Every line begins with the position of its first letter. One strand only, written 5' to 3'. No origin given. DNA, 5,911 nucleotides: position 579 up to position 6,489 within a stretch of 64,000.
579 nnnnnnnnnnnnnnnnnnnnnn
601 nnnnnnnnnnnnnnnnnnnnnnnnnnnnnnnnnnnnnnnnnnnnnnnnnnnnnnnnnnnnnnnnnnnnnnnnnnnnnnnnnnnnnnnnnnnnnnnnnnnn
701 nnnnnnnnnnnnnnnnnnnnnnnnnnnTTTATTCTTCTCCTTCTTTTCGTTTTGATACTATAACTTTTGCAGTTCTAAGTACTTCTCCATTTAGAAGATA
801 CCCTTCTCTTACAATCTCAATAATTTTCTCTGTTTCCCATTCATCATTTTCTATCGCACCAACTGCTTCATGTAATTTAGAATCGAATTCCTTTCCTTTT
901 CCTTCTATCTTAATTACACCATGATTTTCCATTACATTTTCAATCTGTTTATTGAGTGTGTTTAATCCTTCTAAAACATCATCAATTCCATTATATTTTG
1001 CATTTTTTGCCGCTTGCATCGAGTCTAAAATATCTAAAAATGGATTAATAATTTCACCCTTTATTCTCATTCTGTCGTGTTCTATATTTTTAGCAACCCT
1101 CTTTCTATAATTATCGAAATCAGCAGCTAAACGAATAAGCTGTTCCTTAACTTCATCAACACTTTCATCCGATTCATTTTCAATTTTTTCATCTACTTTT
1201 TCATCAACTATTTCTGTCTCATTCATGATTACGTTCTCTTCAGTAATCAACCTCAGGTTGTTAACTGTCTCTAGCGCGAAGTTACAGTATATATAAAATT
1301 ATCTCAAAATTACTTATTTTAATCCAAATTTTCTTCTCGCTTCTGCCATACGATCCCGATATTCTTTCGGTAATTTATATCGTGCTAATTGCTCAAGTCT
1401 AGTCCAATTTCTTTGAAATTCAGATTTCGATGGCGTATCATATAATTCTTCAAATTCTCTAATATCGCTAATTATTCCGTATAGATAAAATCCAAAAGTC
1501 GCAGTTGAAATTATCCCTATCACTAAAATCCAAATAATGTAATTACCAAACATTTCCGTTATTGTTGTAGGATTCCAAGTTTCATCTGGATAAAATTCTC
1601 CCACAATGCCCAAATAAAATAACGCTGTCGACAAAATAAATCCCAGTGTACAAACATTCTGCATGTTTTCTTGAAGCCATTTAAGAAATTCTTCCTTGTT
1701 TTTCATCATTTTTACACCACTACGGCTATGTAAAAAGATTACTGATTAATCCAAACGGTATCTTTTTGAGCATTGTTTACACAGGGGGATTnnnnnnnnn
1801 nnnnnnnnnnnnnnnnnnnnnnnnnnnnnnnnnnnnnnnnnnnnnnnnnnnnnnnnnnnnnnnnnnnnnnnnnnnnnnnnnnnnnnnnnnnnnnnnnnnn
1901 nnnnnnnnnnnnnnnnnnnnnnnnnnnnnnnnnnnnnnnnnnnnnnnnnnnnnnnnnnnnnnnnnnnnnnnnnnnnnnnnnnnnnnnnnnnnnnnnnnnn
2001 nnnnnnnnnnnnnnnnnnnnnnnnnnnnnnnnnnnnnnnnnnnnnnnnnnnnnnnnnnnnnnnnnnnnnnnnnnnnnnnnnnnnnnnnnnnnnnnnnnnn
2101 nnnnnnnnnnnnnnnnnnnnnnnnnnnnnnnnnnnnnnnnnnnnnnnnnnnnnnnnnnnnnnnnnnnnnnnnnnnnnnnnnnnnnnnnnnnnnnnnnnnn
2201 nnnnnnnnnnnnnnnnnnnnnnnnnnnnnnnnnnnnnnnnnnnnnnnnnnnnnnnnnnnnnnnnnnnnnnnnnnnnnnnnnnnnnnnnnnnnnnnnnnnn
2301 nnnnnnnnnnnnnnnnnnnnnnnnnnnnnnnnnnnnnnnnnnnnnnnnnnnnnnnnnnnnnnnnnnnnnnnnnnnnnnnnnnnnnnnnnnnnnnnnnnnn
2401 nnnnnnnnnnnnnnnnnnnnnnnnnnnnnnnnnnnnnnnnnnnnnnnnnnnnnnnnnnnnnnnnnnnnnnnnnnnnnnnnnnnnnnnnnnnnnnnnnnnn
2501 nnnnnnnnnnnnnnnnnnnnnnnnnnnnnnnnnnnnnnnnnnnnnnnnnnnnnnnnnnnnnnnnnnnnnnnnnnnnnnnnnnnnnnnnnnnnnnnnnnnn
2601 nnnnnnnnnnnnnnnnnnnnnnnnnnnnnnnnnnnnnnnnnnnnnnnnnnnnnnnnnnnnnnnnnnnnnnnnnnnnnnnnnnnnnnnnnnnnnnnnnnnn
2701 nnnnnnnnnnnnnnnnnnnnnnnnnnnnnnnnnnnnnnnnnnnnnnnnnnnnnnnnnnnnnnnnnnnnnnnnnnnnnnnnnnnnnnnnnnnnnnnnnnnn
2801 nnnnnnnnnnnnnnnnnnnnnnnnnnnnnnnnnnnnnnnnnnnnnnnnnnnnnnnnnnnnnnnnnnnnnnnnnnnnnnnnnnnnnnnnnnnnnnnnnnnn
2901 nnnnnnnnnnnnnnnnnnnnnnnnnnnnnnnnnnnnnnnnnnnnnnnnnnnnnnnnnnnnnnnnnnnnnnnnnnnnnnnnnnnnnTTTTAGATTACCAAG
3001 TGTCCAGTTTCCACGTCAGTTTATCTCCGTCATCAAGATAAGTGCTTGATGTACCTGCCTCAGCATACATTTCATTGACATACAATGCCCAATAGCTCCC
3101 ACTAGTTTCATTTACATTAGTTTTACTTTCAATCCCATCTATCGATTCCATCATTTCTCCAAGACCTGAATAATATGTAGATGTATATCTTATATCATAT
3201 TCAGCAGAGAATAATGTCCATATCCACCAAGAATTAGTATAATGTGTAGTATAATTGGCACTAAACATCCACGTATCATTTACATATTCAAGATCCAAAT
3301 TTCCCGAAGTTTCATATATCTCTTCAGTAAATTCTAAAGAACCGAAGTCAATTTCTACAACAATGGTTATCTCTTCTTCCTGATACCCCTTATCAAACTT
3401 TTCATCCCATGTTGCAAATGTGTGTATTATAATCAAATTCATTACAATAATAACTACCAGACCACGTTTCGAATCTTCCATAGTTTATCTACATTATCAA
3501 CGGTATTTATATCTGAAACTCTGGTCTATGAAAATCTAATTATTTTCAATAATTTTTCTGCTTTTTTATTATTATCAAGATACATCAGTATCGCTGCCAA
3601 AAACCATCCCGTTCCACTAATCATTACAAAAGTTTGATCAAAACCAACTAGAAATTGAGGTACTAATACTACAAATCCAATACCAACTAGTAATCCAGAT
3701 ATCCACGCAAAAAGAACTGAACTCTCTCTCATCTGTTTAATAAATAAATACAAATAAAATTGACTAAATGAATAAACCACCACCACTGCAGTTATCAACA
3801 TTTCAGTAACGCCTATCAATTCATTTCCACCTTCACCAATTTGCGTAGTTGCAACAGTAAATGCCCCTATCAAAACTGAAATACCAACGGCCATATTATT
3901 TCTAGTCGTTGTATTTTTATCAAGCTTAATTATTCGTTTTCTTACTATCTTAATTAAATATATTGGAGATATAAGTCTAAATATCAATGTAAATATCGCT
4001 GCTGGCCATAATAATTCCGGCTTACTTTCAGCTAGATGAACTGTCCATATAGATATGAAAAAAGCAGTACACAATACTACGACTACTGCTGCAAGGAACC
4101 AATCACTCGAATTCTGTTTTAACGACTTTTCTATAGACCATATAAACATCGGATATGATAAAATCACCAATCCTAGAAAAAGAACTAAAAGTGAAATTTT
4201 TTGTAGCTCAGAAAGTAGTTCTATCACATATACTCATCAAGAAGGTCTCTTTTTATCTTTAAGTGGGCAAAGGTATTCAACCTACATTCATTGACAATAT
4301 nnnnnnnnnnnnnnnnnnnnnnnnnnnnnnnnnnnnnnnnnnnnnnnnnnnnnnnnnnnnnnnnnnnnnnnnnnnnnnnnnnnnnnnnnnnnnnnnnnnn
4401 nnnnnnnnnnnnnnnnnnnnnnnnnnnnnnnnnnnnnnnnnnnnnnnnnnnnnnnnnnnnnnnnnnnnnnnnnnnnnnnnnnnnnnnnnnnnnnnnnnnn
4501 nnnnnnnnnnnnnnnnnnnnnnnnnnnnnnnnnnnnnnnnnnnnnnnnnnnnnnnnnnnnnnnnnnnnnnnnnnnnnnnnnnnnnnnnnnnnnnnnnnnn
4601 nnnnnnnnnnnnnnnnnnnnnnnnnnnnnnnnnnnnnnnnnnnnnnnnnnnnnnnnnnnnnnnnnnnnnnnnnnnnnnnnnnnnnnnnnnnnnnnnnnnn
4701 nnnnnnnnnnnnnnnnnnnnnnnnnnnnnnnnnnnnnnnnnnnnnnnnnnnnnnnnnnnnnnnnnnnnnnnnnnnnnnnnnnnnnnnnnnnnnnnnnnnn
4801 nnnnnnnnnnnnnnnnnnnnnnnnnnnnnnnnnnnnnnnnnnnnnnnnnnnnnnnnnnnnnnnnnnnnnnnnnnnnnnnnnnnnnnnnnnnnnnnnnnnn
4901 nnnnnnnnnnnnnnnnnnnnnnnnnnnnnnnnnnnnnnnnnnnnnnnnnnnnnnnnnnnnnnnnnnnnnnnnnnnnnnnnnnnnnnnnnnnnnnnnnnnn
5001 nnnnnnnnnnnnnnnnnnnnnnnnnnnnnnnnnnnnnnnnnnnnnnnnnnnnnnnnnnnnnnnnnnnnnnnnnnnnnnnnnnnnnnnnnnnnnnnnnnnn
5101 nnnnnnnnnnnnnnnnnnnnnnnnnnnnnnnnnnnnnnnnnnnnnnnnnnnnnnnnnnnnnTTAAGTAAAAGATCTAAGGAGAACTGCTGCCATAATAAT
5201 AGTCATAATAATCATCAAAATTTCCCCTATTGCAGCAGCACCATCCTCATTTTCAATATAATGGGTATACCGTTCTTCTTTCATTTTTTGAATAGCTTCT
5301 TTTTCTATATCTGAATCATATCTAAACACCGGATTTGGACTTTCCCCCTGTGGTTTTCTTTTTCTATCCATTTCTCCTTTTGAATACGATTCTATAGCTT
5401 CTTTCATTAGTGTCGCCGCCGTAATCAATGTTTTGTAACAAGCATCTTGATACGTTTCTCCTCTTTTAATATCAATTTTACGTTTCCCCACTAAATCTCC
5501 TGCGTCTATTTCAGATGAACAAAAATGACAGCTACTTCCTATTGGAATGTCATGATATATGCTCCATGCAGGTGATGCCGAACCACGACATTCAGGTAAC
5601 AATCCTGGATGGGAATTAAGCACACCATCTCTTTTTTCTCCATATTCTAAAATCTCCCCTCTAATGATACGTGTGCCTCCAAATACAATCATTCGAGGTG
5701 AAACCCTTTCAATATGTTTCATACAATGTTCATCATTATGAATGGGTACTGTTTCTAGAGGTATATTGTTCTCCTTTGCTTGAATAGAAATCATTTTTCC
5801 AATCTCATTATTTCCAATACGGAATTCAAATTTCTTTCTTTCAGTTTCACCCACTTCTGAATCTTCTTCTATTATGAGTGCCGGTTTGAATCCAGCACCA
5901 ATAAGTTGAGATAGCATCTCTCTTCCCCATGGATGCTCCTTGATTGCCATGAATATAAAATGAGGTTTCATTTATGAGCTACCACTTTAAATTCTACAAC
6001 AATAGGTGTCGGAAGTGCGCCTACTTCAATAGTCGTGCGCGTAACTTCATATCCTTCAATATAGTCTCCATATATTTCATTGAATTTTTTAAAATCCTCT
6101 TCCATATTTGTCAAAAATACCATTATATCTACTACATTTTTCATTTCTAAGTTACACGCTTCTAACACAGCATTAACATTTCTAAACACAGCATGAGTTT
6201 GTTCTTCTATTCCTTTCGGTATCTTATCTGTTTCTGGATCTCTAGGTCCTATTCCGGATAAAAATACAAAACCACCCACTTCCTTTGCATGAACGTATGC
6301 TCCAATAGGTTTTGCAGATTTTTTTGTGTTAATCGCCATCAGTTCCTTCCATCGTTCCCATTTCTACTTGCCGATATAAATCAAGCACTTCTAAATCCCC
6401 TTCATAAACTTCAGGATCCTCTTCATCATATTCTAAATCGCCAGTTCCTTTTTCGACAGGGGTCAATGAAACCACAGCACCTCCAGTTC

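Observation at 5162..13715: Nine-gene, translationally coupled operon joining tryptophan 2,3-dioxygenase to an amn/nba-type aminophenol meta-cleavage module: candidate undescribed archaeal aromatic-amine/tryptophan catabolic pathway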

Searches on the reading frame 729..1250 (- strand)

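Call 9: search_protein_families(library=pfam, proteins=[window:729-1250:-], max_evalue=0.001)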
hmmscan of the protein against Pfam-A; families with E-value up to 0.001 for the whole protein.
window:729-1250:- (173 aa): 1 family
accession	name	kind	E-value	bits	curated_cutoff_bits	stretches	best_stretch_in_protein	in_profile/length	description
PF01025.24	GrpE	-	9.5e-36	123.4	25.8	1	17-167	14-165/165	GrpE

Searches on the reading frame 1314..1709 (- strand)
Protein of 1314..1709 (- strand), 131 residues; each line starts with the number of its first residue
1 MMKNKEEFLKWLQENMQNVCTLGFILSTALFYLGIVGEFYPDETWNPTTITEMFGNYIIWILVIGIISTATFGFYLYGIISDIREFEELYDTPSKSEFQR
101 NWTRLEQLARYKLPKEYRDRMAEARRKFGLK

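Call 9: search_protein_families(library=pfam, proteins=[window:1314-1709:-], max_evalue=0.001)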
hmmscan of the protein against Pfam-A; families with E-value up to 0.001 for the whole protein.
window:1314-1709:- (131 aa): 1 family
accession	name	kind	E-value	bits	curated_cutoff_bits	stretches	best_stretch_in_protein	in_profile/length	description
PF11433.13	DUF3198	-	2e-08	34.3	28.7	1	82-128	2-47/50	Protein of unknown function (DUF3198)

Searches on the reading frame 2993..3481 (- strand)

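Call 9: search_protein_families(library=pfam, proteins=[window:2993-3481:-], max_evalue=0.001)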
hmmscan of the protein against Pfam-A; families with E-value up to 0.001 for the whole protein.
window:2993-3481:- (162 aa): 1 family
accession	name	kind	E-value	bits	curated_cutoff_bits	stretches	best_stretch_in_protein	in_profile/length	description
PF14478.12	DUF4430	-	3.7e-10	40.5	23.8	1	102-160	16-71/72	Domain of unknown function (DUF4430)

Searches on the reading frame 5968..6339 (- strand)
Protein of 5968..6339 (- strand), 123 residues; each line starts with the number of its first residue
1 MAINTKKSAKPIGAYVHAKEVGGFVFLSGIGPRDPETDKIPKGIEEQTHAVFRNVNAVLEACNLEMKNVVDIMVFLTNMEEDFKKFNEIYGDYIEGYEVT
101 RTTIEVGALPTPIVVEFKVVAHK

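Call 3: search_protein_families(library=pfam, proteins=[window:5968-6339:-], max_evalue=0.01)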
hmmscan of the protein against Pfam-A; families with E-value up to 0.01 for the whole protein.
window:5968-6339:- (123 aa): 1 family
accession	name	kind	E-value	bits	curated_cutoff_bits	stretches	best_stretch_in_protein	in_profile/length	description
PF01042.26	Ribonuc_L-PSP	-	9.9e-28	97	27.3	1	7-122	3-120/121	Endoribonuclease L-PSP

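Call 4: search_protein_families(library=ncbifam, proteins=[window:5968-6339:-], max_evalue=0.01)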
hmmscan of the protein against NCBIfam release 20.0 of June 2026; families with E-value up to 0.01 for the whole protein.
window:5968-6339:- (123 aa): 3 families
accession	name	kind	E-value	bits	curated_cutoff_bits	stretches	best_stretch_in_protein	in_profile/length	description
TIGR00004.1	TIGR00004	subfamily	2.2e-31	108.6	106.25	1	2-122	3-124/125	Rid family detoxifying hydrolase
NF008490.0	PRK11401.1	equivalog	2.6e-17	62.9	222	1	3-121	5-125/129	enamine/imine deaminase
TIGR03610.1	RutC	equivalog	2.4e-12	47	169.1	1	6-122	9-125/127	pyrimidine utilization protein C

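Call 17: search_solved_structures(query=window:5968-6339:-, max_evalue=0.00001)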
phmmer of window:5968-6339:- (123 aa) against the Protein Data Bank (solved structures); distinct sequences matched with E-value up to 0.00001: 45.
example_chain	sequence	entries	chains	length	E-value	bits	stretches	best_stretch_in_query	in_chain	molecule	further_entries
2dyy_A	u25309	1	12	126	1.7e-23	86.2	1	3-123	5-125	UPF0076 protein PH0854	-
2b33_A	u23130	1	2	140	2.2e-20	76.2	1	3-122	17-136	protein synthesis inhibitor, putative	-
8v8r_A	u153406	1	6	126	2.1e-19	73.1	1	3-121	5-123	Enamine/imine deaminase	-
1qd9_A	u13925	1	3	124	7.2e-19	71.3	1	2-121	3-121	PURINE REGULATORY PROTEIN YABJ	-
5y6u_A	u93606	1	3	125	7.4e-19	71.3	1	2-121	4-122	YabJ protein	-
1x25_A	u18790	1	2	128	1.6e-18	70.1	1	3-122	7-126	Hypothetical UPF0076 protein ST0811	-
7cd2_A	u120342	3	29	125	2e-18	69.9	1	2-121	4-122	YabJ protein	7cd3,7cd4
3l7q_A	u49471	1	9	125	2.2e-18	69.8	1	3-121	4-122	Putative translation initiation inhibitor, aldR regulator-like protein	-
2csl_A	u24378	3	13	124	2.7e-18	69.4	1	2-121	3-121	protein translation initiation inhibitor | translation initiation inhibitor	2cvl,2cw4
6izh_A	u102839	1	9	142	3.3e-18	69.2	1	7-123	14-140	2-aminomuconate deaminase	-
1xrg_A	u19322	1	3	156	7.8e-18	68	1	3-122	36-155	Putative translation initiation inhibitor, yjgF family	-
5yu2_A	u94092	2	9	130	1.7e-17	66.9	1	3-121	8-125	Translation initiation inhibitor homologue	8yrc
5v4d_A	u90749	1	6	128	1.2e-16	64.1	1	3-121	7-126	Putative translational inhibitor protein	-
2uyj_A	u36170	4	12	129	2.3e-16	63.3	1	3-121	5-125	PROTEIN TDCF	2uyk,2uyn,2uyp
3k0t_A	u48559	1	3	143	4.5e-16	62.3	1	3-118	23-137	Endoribonuclease L-PSP, putative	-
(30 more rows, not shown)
